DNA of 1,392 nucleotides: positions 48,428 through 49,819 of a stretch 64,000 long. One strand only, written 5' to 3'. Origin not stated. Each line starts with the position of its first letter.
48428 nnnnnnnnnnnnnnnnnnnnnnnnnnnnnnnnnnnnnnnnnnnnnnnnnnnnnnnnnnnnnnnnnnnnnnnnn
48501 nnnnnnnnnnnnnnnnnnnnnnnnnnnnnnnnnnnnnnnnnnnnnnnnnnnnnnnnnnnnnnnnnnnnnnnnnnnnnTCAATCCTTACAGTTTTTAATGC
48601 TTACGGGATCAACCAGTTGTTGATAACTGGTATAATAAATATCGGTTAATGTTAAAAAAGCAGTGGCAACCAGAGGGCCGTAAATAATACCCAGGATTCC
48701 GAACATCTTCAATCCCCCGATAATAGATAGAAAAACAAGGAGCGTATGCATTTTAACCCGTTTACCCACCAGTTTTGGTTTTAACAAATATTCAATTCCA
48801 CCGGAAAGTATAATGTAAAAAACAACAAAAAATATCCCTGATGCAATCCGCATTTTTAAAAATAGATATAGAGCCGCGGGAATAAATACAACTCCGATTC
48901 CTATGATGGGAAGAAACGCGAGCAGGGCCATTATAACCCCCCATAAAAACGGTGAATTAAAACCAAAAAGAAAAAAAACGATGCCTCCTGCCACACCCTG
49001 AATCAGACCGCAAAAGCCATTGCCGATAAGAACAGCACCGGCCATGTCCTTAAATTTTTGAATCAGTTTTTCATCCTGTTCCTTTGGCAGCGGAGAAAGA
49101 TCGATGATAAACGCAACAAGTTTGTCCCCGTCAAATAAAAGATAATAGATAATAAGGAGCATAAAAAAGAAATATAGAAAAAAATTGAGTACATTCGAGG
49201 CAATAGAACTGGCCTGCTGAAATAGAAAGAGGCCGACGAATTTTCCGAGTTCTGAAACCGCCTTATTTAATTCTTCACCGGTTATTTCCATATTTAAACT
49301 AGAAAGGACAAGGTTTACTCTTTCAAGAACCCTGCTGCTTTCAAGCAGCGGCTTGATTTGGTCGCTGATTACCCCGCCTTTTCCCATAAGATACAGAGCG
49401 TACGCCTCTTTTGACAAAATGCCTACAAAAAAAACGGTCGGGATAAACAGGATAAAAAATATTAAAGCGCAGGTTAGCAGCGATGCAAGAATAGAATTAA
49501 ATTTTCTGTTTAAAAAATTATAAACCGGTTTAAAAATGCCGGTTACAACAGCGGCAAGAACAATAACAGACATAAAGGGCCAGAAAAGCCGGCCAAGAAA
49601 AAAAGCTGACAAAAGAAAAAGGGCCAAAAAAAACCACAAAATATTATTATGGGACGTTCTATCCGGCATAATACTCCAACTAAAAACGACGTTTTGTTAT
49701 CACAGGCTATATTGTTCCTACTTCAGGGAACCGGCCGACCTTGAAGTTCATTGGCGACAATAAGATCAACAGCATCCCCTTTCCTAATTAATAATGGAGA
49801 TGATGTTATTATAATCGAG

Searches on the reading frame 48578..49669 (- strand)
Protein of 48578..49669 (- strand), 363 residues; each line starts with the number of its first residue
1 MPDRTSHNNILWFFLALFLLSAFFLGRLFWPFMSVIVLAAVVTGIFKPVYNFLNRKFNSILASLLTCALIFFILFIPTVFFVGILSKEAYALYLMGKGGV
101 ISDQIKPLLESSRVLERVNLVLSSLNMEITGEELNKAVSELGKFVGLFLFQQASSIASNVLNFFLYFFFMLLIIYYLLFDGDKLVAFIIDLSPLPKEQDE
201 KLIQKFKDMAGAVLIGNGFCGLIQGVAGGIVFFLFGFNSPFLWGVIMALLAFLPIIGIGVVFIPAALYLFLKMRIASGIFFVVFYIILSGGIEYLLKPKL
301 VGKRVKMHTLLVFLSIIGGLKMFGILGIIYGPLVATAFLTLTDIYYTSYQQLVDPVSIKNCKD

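Call 57: search_protein_families(library=pfam, proteins=[window:48578-49669:-], max_evalue=0.001)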
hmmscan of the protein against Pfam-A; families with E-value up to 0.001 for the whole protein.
window:48578-49669:- (363 aa): 1 family
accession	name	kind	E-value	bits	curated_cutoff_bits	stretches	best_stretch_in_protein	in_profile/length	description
PF01594.21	AI-2E_transport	-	9.7e-47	160.2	34.3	1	13-345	7-326/327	AI-2E family transporter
